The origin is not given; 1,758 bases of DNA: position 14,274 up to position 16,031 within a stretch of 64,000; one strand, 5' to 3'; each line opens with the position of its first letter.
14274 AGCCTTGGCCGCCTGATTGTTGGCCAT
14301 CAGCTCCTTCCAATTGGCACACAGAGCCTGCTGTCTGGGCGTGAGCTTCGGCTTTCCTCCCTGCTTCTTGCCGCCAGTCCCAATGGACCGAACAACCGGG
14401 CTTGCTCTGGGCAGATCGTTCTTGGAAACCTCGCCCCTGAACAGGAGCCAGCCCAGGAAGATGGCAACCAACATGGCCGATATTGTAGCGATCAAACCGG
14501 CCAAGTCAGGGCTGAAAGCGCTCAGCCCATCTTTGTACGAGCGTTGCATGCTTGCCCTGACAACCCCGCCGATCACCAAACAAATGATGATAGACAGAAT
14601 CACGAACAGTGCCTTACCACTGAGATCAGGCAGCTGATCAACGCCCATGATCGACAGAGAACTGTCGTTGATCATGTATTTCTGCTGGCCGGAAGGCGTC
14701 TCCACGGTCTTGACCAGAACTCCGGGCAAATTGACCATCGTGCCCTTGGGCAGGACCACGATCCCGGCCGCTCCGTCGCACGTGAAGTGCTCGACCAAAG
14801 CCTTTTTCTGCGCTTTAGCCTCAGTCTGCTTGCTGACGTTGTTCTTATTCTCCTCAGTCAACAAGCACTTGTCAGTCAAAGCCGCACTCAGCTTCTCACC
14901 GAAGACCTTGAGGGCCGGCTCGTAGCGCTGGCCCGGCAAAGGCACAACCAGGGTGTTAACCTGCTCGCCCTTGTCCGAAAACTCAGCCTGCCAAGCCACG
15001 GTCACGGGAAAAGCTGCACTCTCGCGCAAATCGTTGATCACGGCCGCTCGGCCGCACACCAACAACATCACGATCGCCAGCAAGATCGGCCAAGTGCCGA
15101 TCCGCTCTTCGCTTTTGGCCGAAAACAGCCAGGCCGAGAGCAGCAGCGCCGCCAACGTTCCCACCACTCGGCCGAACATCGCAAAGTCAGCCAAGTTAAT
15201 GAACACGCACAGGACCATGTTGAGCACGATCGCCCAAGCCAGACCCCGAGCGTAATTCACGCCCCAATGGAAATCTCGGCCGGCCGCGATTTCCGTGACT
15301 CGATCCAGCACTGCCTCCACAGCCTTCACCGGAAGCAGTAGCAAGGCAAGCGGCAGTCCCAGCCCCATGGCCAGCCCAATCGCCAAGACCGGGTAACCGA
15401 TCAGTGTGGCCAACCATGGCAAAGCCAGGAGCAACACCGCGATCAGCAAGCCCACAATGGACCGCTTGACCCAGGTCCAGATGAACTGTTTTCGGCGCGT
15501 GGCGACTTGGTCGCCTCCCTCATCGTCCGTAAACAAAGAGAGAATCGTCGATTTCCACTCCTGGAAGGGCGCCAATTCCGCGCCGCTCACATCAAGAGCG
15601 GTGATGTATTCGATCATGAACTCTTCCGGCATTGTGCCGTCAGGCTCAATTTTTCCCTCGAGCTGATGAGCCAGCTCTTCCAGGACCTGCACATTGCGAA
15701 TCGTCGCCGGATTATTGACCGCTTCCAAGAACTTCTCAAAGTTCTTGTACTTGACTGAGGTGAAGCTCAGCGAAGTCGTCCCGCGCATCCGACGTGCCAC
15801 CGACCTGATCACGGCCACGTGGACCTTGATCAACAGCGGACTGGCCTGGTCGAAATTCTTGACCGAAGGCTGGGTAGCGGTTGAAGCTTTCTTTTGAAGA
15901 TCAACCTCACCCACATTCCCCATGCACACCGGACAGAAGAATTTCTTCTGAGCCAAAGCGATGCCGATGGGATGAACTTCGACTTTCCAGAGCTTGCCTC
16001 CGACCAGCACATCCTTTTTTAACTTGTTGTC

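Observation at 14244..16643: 799-aa polytopic protein with CPVC motif and no recognisable domain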

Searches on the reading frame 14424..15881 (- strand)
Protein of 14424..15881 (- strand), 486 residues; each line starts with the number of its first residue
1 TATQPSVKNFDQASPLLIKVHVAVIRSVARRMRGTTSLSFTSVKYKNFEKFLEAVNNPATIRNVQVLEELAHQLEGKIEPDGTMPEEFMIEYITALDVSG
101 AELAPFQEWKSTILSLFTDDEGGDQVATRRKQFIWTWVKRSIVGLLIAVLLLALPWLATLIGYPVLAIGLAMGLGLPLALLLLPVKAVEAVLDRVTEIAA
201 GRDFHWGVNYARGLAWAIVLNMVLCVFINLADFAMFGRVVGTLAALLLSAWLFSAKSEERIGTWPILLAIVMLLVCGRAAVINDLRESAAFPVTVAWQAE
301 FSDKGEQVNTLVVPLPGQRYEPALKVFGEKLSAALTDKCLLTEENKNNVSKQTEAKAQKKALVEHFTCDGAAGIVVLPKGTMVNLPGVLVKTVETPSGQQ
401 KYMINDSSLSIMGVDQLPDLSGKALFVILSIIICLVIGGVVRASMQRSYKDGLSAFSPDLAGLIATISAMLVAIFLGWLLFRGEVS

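Call 77: predict_structure(alignment_id=A10)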
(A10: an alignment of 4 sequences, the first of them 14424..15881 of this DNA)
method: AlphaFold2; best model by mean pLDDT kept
length: 486 residues; sequences in the alignment: 4
mean_pLDDT: 54.9   pTM: 0.27
mean pLDDT of the five models: 54.9, 53.1, 52.9, 49.8, 48.6
residues with pLDDT >= 90: 0; 70-90: 72; 50-70: 242; < 50: 172
segments of 3 or more residues with pLDDT < 50: 1-6, 36-42, 102-106, 117-136, 183-208, 256-268, 271-292, 370-419, 421-423, 452-456, 481-486
pLDDT, mean of each block of 10 residues (from residue 1): 47 73 73 49 55 63 71 78 72 66 51 49 39 47 57 66 69 64 45 37 43 59 63 53 60 51 46 44 33 64 73 63 63 64 68 69 62 40 35 32 28 40 53 58 55 48 53 54 36
secondary structure, 60 per line:
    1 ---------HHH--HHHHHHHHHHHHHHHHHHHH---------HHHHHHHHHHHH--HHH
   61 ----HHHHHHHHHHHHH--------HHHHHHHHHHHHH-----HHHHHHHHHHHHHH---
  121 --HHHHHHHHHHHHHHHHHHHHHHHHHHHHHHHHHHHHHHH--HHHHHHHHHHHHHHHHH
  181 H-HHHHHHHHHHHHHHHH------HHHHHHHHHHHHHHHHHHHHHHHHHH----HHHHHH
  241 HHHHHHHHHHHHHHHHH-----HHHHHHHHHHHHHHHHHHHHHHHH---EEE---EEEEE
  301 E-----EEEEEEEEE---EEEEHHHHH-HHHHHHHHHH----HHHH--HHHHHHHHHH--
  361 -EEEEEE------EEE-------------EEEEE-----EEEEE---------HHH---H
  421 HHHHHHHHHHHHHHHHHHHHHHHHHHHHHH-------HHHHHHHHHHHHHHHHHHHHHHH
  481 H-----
elements in order: H15-34 H44-55 H65-77 H86-98 H104-117 H123-161 H164-181 H183-198 H205-230 H235-257 H263-286 E290-292 E296-301 E307-315 E319-322 H323-327 H329-338 H343-346 H349-358 E362-367 E374-376 E390-394 E400-404 H420-450 H458-481

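Call 84: fold_search(model_id=the predicted structure, library=pdb)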
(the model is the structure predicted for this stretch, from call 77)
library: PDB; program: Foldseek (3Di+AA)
matches with E <= 10: 97; with E <= 0.001: 0
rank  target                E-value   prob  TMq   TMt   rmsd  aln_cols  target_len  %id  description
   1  2ia1_A                6.3e-01  0.12  0.09  0.18  22.1       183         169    8  Crystal structure of protein BH3703 from Bacillus halodurans, Pfam DUF600 (released 2006-10-03)
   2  8guo_A                9.9e-01  0.14  0.09  0.19  17.3       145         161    7  Crystal structure of the nuclease domain of EsaD in complex with EsaG from Staphylococcus aureus (released 2022-11-09)
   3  2ia1_B                1.1e+00  0.09  0.09  0.17  22.4       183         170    8  Crystal structure of protein BH3703 from Bacillus halodurans, Pfam DUF600 (released 2006-10-03)
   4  7oqz_A                1.6e+00  0.13  0.15  0.26  25.5       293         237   10  Cryo-EM structure of human TMEM45A (released 2021-06-16)
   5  3i0t_A                1.7e+00  0.08  0.09  0.20  22.3       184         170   10  Sulfur-SAD at long wavelength: Structure of BH3703 from Bacillus halodurans (released 2009-07-14)
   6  2z3i_A                1.9e+00  0.14  0.08  0.24  19.4       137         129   14  Crystal structure of blasticidin S deaminase (BSD) mutant E56Q complexed with substrate (released 2007-10-23)
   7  2z3j_D                2.1e+00  0.13  0.08  0.24  16.8       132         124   15  Crystal structure of blasticidin S deaminase (BSD) R90K mutant (released 2007-10-23)
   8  1wn6_A                2.2e+00  0.07  0.07  0.19  15.6       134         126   16  Crystal Structure of Blasticidin S Deaminase (BSD) Complexed with Tetrahedral Intermediate of Blasticidin S (released 2005-10-25)
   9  2z3g_B                2.3e+00  0.13  0.08  0.24  15.7       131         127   15  Crystal structure of blasticidin S deaminase (BSD) (released 2007-10-23)
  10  2z3j_B                2.3e+00  0.10  0.07  0.21  15.1       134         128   14  Crystal structure of blasticidin S deaminase (BSD) R90K mutant (released 2007-10-23)
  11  5lnl_H                2.3e+00  0.04  0.06  0.18  22.8       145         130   12  Crystal structure of Hsf 1608-1749 putative domain 1 (released 2017-02-15)
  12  2z3j_A                2.4e+00  0.06  0.07  0.19  18.1       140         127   15  Crystal structure of blasticidin S deaminase (BSD) R90K mutant (released 2007-10-23)
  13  2z3j_C                2.5e+00  0.12  0.08  0.23  16.7       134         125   15  Crystal structure of blasticidin S deaminase (BSD) R90K mutant (released 2007-10-23)
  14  3i0t_B                2.5e+00  0.05  0.08  0.15  22.5       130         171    8  Sulfur-SAD at long wavelength: Structure of BH3703 from Bacillus halodurans (released 2009-07-14)
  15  5lnl_C                2.8e+00  0.04  0.07  0.19  22.7       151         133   10  Crystal structure of Hsf 1608-1749 putative domain 1 (released 2017-02-15)
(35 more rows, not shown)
